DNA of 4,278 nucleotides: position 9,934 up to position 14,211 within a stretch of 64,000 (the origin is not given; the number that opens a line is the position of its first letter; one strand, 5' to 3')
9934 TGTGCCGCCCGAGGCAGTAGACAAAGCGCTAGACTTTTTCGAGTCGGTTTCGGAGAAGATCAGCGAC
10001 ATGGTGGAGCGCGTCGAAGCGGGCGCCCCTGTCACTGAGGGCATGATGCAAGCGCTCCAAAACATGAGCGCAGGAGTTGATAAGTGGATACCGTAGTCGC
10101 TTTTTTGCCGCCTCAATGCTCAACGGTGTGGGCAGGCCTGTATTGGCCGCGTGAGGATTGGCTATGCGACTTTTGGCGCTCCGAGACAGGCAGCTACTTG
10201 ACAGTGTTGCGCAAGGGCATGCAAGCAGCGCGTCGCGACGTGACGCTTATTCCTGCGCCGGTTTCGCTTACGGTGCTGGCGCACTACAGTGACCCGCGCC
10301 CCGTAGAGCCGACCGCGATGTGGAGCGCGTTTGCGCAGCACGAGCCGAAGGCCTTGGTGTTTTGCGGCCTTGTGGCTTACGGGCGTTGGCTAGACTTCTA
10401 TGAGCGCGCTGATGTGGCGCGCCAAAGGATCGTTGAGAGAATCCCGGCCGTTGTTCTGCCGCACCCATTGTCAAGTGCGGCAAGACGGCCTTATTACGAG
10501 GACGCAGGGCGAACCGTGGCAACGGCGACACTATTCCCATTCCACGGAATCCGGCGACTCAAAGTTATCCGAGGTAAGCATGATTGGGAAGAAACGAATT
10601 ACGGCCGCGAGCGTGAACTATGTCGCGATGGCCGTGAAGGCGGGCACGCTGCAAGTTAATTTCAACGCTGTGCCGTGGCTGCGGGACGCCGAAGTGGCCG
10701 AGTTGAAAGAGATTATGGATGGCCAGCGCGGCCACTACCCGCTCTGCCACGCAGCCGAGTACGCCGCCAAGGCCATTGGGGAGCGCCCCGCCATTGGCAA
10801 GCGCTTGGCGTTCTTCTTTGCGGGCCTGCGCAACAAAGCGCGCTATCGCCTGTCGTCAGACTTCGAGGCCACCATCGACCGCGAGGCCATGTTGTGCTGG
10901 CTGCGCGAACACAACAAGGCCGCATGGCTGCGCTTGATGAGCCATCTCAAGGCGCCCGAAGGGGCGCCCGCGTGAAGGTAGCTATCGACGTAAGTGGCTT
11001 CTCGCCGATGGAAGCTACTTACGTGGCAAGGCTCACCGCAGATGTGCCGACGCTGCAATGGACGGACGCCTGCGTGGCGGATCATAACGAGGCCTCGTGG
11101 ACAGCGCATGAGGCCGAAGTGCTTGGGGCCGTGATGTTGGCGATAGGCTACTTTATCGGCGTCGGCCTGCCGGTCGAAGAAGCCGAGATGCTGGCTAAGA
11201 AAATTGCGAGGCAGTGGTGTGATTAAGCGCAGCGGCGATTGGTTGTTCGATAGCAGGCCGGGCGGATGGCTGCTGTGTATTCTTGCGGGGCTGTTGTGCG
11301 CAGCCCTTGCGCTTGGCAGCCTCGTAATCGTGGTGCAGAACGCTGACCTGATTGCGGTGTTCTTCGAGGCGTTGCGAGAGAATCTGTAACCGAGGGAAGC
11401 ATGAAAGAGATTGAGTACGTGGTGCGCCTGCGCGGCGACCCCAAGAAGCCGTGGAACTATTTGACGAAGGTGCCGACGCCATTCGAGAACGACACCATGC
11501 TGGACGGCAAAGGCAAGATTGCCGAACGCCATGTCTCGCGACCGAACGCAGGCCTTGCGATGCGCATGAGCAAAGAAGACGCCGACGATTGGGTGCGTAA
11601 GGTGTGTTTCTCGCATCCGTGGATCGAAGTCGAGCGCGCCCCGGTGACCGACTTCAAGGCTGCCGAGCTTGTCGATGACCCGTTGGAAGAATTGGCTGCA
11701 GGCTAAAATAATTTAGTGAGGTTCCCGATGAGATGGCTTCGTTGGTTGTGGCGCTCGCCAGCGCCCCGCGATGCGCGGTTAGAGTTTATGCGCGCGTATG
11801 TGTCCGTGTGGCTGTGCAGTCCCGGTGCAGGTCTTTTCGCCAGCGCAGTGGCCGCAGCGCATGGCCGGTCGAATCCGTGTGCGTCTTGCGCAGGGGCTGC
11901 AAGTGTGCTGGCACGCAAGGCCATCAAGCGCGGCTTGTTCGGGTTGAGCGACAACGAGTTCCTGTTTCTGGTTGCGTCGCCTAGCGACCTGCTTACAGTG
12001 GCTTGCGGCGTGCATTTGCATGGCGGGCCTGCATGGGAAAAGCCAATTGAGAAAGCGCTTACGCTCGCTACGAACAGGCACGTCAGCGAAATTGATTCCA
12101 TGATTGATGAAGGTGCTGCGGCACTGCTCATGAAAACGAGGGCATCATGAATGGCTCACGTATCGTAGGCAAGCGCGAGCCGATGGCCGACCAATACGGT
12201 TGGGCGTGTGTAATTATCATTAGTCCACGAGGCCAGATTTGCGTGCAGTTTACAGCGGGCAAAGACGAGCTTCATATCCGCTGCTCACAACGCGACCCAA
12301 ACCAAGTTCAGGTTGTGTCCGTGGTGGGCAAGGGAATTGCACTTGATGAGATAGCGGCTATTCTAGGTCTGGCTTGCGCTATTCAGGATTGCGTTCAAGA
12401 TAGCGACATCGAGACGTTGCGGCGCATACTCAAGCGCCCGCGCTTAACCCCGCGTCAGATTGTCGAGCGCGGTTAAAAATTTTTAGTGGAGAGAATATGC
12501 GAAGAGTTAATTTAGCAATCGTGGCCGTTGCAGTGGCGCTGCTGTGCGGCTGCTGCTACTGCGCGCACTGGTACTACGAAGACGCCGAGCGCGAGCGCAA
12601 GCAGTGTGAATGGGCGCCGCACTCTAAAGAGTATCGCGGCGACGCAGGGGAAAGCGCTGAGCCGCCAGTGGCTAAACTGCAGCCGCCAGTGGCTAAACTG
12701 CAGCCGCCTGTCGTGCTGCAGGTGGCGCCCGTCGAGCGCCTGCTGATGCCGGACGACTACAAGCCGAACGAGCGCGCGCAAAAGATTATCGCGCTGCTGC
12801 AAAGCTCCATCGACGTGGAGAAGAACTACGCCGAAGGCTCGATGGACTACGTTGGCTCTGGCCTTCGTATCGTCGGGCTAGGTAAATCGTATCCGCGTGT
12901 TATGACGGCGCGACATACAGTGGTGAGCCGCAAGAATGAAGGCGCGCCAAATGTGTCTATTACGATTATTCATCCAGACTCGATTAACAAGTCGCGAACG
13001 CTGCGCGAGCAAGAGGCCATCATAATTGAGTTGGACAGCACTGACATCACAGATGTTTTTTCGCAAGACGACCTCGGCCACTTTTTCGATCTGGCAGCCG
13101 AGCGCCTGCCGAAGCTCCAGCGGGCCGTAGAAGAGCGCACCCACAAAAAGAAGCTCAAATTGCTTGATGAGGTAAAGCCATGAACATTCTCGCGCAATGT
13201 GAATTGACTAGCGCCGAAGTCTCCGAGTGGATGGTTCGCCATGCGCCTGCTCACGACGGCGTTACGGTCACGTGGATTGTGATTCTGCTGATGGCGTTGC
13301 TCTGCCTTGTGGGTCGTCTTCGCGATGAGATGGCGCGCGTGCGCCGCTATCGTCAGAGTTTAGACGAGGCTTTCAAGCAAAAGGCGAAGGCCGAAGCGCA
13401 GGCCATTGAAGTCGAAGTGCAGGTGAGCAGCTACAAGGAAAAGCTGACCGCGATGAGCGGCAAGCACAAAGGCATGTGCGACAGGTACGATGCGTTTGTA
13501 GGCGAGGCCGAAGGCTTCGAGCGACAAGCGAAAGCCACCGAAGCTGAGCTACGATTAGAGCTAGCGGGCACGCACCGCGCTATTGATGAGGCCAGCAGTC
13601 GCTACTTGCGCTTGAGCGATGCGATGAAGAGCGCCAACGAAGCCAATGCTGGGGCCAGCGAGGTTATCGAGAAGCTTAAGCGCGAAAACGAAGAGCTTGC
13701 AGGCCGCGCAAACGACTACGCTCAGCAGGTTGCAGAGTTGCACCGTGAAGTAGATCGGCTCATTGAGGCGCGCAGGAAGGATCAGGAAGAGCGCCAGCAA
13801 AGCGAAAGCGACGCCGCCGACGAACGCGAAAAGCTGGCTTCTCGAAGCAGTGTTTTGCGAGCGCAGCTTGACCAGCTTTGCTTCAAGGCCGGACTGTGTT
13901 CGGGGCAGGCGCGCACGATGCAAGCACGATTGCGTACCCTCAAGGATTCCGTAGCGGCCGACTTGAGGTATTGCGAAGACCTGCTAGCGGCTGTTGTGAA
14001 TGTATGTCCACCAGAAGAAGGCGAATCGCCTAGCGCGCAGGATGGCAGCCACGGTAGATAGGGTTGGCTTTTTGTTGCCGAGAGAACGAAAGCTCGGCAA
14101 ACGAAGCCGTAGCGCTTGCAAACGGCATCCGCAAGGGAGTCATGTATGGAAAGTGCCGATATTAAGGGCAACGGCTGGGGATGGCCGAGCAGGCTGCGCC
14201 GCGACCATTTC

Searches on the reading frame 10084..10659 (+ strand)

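Call 49: search_protein_families(library=pfam, proteins=[window:10084-10659:+], max_evalue=0.05)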
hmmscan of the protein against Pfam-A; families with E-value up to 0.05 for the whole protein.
window:10084-10659:+ (191 aa): 1 family
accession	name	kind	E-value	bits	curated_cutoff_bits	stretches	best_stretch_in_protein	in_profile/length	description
PF21368.3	AI2M-like_HNH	-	0.0016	18.7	23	1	151-177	13-39/49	AI2M/AI1M-like, HNH endonuclease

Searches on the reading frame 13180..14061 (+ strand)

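Call 57: search_protein_families(library=pfam, proteins=[window:13180-14061:+], max_evalue=0.05)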
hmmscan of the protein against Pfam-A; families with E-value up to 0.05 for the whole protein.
window:13180-14061:+ (293 aa): 7 families
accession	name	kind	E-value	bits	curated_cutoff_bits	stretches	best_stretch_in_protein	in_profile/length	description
PF08614.16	ATG16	-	1.5e-05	25.7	33.7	1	118-193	80-155/200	Autophagy protein 16 (ATG16)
PF06103.16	DUF948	-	0.0052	17.4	37.2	0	143-197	22-76/89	Bacterial protein of unknown function (DUF948)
PF12081.13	GldM_1st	-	0.009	16.5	25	1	145-260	13-123/194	GldM N-terminal domain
PF25785.1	TPR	-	0.017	15.9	27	1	161-221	7-69/110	Nucleoprotein TPR-like domain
PF04899.17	MbeD_MobD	-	0.02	15.5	21.6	1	160-194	34-68/70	MbeD/MobD like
PF16888.10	YwqH-like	-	0.037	14.7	33.7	1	169-262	4-97/123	YwqH-like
PF25742.1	Phage_Gene33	-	0.04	14.6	27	0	56-96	3-43/100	Phage Gene 33 protein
